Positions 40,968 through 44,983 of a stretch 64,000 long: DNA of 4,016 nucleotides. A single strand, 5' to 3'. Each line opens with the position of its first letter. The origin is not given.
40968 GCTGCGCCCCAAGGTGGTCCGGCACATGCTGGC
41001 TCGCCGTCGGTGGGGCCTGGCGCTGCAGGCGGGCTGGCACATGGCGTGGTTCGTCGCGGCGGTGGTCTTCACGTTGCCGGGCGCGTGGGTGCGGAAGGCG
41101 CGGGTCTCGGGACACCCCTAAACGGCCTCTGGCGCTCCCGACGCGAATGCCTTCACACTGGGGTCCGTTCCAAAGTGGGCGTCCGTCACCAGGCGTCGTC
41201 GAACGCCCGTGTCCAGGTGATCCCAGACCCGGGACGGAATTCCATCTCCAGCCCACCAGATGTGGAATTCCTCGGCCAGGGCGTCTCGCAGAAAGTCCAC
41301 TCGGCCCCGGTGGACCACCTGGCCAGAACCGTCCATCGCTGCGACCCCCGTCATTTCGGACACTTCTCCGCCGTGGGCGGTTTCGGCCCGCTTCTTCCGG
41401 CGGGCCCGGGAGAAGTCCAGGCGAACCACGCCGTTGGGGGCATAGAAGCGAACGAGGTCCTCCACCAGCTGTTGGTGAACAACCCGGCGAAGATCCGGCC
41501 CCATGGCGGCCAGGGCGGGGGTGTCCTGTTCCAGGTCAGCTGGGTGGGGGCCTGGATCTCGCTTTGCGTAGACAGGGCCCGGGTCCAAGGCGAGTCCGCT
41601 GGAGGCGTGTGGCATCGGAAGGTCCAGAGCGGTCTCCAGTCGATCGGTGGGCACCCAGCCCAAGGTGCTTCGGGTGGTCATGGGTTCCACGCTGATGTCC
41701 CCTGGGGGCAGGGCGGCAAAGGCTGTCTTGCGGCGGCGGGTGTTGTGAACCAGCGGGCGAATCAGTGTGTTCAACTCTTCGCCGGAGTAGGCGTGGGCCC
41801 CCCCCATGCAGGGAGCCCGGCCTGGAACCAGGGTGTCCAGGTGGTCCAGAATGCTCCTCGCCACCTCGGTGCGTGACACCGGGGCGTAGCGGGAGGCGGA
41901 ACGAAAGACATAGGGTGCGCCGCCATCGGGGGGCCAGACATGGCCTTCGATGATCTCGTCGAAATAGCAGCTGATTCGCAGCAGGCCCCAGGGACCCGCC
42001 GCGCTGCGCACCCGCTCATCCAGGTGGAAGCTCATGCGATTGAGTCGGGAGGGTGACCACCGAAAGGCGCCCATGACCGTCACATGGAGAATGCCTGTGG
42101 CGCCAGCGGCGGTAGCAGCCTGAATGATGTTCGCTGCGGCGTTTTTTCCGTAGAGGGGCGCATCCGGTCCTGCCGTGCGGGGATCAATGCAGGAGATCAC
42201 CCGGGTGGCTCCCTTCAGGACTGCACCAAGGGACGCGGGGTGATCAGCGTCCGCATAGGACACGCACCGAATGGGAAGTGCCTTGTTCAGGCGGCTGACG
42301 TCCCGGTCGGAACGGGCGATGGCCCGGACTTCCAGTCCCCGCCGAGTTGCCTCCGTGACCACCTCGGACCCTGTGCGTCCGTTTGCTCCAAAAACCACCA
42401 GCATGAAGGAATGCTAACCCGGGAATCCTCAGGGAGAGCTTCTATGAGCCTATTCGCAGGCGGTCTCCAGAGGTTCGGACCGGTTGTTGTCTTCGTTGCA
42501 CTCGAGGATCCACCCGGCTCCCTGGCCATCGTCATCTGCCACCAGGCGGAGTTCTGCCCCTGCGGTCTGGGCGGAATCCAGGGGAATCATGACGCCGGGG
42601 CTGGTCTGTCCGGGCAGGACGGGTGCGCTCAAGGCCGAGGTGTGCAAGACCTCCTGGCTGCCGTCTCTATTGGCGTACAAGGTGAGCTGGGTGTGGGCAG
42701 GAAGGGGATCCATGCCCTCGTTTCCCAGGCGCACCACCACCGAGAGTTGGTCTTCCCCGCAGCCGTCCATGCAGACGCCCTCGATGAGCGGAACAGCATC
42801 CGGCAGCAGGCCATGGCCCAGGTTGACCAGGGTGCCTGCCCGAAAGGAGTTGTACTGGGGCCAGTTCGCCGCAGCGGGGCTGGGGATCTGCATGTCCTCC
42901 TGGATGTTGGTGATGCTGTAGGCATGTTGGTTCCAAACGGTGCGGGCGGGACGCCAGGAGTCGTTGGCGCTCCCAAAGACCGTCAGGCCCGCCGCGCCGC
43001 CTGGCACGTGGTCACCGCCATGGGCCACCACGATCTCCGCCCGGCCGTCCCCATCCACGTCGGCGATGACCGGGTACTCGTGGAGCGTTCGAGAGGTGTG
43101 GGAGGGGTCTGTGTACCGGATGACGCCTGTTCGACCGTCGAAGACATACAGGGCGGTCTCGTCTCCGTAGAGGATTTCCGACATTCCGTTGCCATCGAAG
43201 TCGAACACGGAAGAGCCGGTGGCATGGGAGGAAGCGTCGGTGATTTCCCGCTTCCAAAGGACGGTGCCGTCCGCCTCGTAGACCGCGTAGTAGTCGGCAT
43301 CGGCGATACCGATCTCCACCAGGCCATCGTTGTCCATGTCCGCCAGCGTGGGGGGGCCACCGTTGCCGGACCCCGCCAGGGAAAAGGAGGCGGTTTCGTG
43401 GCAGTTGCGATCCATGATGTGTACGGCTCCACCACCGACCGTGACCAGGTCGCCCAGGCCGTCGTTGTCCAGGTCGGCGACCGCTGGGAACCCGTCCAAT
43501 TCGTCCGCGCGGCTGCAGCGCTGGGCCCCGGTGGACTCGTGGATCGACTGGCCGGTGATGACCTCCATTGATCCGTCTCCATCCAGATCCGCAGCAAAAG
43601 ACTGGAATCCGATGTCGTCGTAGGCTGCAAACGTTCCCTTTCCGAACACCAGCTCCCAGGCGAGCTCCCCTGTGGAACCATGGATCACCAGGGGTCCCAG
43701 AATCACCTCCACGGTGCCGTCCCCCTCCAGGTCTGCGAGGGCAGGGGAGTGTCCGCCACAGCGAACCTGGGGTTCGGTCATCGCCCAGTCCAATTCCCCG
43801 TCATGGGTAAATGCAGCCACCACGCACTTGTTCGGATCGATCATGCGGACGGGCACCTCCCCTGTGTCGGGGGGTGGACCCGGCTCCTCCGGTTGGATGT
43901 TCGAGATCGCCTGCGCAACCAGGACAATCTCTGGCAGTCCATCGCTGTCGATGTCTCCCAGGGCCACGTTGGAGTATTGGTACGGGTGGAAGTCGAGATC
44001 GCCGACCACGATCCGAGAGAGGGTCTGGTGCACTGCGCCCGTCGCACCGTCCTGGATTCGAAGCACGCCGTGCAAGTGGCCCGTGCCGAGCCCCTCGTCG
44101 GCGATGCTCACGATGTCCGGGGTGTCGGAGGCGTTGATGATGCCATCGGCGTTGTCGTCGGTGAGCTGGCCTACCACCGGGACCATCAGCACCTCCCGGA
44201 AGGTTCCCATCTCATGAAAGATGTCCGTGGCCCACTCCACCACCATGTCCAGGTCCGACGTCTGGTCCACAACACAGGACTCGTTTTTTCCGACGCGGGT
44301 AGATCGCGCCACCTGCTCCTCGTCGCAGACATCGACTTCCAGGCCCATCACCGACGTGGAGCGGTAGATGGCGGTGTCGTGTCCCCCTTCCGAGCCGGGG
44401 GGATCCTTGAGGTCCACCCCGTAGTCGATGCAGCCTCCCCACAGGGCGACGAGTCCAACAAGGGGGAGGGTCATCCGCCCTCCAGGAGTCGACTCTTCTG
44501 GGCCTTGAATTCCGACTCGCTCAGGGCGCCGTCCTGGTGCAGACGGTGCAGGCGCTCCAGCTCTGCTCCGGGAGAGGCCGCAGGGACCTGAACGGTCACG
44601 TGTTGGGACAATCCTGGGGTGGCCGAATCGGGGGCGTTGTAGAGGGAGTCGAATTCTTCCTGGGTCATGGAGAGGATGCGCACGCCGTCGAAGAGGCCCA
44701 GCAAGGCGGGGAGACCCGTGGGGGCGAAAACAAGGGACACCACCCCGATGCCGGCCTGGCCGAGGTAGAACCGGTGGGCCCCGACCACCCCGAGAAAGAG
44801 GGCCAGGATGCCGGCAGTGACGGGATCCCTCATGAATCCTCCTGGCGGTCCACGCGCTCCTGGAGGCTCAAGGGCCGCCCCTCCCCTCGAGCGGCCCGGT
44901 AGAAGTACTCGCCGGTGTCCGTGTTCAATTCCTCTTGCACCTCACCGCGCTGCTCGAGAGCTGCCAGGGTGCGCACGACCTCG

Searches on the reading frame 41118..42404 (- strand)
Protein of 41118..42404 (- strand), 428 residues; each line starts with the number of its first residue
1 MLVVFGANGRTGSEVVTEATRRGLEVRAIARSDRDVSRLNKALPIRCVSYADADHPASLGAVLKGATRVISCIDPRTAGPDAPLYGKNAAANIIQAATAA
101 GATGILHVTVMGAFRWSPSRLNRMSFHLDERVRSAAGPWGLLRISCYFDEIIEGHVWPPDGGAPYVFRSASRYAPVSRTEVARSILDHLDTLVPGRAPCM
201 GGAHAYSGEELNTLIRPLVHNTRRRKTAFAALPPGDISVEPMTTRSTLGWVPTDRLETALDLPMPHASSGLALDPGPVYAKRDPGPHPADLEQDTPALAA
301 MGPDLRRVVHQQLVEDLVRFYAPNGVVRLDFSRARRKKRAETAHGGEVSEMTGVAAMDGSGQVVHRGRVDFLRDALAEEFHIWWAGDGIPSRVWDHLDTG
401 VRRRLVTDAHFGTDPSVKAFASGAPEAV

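Call 21: search_protein_families(library=pfam, proteins=[window:41118-42404:-], max_evalue=0.01)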
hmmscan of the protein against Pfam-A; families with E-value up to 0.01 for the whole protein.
window:41118-42404:- (428 aa): 3 families
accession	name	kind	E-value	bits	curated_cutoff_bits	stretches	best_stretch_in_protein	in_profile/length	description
PF13460.12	NAD_binding_10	-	1.4e-14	54.9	27.2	1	6-122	1-110/184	NAD(P)H-binding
PF05368.20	NmrA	-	1.1e-06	29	27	1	2-101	5-98/298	NmrA-like family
PF03435.24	Sacchrp_dh_NADP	-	0.0087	16.8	25.1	0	3-75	2-78/129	Saccharopine dehydrogenase NADP binding domain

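Call 22: search_protein_families(library=ncbifam, proteins=[window:41118-42404:-], max_evalue=0.001)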
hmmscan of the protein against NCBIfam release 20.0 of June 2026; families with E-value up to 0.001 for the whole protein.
window:41118-42404:- (428 aa): 1 family
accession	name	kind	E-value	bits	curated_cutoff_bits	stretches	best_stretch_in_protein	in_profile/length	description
TIGR03466.1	HpnA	hypoth_equivalog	0.00032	19.7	367.65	1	3-110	4-113/327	hopanoid-associated sugar epimerase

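Call 32: search_solved_structures(query=window:41118-42404:-, max_evalue=1)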
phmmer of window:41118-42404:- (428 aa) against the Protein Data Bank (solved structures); distinct sequences matched with E-value up to 1: 13.
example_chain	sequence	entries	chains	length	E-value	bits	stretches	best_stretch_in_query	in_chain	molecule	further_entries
3dhn_A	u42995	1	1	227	4.2e-06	29.5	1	2-119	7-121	NAD-dependent epimerase/dehydratase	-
6opl_A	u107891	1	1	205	0.00065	22.3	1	2-133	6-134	Flavin reductase (NADPH)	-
1hdo_A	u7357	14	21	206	0.0023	20.5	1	2-133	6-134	BILIVERDIN IX BETA REDUCTASE | Flavin reductase (NADPH)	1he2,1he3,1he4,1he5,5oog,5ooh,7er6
7er7_A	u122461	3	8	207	0.0023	20.4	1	2-133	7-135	Flavin reductase (NADPH)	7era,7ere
4jgb_A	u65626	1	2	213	0.0024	20.4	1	2-115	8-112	Putative exported protein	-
13dz_A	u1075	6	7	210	0.0024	20.4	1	2-133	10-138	Flavin reductase (NADPH)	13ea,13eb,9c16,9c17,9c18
7er8_A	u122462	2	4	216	0.0026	20.3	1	2-133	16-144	Flavin reductase (NADPH)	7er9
3h2s_A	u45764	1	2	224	0.01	18.3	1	2-36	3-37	Putative NADH-flavin reductase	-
9iho_P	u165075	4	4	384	0.046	16.2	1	3-225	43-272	NUEM (39 kDa) subunit of mitochondrial NADH:ubiquinone oxidoreductase (Complex I)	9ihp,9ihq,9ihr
4r01_A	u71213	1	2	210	0.047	16.2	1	2-34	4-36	putative NADH-flavin reductase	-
3ew7_A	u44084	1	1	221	0.052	16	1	4-45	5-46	Lmo0794 protein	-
9phg_A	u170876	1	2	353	0.058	15.8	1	2-106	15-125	ketoreductase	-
8r2j_A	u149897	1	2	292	0.083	15.3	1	2-71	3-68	NmrA family transcriptional regulator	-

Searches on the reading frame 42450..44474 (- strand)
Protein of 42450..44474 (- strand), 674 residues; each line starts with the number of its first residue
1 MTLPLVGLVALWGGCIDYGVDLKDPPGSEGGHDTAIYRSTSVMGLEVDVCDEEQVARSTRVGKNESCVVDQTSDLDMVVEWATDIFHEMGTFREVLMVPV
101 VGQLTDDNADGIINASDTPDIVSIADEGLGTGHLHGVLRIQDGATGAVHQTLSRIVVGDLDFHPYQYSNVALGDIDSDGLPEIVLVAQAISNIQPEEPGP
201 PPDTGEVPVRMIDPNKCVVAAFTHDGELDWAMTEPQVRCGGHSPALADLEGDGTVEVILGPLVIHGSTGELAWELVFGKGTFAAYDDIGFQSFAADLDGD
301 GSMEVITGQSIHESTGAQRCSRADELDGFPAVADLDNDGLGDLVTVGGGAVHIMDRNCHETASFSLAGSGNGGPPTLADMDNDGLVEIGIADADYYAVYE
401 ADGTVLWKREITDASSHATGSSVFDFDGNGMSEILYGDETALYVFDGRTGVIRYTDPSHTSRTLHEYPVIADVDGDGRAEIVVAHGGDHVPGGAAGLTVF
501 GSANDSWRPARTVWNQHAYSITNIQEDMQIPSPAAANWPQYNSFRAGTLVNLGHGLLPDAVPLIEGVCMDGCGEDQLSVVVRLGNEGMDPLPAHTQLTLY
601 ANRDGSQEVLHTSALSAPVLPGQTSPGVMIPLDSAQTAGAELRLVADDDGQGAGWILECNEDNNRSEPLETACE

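Call 21: search_protein_families(library=pfam, proteins=[window:42450-44474:-], max_evalue=0.01)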
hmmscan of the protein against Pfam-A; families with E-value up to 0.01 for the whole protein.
window:42450-44474:- (674 aa): 4 families
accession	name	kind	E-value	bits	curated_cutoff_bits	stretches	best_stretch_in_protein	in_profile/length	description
PF13517.12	FG-GAP_3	-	3.6e-23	82.4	26.9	2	425-483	1-61/61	FG-GAP-like repeat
PF01839.29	FG-GAP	-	1.7e-10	41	22.1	0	331-354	6-37/37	FG-GAP repeat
PF21348.3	RGL11_C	-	7.8e-06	25.4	27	0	389-452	56-120/490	Rhamnogalacturonan lyase family 11, C-terminal domain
PF23727.1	Beta-prop_FAM234A_B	-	0.0014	17.7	26.4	0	397-483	56-146/467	FAM234A/B beta-propeller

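Call 22: search_protein_families(library=ncbifam, proteins=[window:42450-44474:-], max_evalue=0.001)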
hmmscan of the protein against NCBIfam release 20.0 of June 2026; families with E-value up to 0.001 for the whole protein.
window:42450-44474:- (674 aa): 1 family
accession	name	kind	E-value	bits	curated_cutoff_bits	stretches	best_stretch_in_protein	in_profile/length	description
NF052506.1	PA5033_fam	subfamily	1e-06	27.8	100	1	295-486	34-227/284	PA5033 family protein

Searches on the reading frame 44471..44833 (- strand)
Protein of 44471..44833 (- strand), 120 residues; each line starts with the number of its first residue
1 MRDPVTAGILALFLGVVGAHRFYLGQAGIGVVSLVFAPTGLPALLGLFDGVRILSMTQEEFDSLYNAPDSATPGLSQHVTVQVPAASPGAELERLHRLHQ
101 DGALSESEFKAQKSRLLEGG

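Call 21: search_protein_families(library=pfam, proteins=[window:44471-44833:-], max_evalue=0.01)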
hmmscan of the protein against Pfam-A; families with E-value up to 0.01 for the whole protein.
window:44471-44833:- (120 aa): 3 families
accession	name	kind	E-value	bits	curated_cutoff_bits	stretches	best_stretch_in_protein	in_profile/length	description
PF05154.21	TM2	-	3.5e-14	53.2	27.9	1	3-51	4-51/51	TM2 domain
PF09851.14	SHOCT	-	3.7e-07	30.1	27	1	90-117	1-28/28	Short C-terminal domain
PF05120.17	GvpG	-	0.0028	18.2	30.6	1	90-118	35-63/67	Gas vesicle protein G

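Call 22: search_protein_families(library=ncbifam, proteins=[window:44471-44833:-], max_evalue=0.001)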
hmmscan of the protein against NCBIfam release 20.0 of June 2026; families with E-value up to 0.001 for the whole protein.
window:44471-44833:- (120 aa): 0 families
